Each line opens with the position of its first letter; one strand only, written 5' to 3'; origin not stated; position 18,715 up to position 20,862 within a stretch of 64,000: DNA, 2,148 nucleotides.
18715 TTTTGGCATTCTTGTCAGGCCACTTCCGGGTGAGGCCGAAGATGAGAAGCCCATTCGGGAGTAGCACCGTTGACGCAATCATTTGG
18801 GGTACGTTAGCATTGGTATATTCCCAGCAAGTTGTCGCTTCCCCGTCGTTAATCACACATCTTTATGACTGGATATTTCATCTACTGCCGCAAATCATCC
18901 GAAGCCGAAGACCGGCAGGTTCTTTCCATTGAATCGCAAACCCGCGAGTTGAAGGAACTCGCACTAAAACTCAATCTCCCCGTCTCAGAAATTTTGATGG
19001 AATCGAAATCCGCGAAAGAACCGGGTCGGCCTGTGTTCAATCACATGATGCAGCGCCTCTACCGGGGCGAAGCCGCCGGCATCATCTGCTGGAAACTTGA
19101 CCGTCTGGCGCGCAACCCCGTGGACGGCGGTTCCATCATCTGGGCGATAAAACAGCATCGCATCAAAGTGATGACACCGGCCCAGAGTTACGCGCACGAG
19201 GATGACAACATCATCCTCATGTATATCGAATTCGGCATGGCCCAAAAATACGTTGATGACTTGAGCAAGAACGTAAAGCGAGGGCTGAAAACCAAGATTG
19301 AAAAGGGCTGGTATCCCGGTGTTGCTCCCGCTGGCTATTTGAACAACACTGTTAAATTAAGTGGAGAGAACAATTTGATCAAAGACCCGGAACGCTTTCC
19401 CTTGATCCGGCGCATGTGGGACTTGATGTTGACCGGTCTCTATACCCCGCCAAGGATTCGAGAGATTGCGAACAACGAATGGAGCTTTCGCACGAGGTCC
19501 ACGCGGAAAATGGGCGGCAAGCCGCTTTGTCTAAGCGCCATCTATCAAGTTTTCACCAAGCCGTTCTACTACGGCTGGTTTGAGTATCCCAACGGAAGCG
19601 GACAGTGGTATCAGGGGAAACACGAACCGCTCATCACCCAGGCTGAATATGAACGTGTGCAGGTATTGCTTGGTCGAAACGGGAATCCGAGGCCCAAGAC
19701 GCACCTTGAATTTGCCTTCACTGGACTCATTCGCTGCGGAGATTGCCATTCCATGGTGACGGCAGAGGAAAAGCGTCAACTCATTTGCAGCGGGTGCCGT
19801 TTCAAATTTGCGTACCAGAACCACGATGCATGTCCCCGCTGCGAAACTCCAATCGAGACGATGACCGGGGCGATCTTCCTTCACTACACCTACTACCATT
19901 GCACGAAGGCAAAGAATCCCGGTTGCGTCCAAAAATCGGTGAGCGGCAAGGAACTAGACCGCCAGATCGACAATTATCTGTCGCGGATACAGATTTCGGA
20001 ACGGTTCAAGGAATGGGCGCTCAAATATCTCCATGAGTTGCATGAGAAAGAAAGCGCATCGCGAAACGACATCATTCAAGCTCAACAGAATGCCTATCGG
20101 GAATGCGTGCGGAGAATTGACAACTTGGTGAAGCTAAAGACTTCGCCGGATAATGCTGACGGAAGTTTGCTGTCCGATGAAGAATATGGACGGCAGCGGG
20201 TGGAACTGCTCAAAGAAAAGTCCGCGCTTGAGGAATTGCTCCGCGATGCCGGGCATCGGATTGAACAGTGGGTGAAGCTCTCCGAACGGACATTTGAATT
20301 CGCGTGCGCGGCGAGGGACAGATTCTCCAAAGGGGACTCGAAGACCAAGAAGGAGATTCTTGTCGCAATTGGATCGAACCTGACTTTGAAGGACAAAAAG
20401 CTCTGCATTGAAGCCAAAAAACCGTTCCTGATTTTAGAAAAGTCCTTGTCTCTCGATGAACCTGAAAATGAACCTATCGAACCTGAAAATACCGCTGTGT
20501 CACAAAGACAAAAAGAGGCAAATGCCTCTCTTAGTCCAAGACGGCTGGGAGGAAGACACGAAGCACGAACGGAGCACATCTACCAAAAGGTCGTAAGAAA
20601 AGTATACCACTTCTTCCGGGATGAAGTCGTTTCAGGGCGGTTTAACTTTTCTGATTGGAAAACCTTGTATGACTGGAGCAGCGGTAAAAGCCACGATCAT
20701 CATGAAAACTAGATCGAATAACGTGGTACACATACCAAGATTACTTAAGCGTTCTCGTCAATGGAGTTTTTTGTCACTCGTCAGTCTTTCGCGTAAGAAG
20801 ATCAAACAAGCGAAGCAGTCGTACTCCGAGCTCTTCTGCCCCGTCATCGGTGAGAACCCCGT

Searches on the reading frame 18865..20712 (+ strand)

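Call 33: search_protein_families(library=pfam, proteins=[window:18865-20712:+], max_evalue=0.0001)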
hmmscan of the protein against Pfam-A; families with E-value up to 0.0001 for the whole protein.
window:18865-20712:+ (615 aa): 3 families
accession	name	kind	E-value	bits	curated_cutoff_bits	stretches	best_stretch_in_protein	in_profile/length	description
PF00239.26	Resolvase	-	9.9e-20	71.6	23.3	1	5-148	2-143/145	Resolvase, N terminal domain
PF07508.19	Recombinase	-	5e-06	27.1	21.1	1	178-270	4-100/102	Recombinase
PF13408.12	Zn_ribbon_recom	-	2.6e-05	25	25.3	0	285-371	2-56/58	Recombinase zinc beta ribbon domain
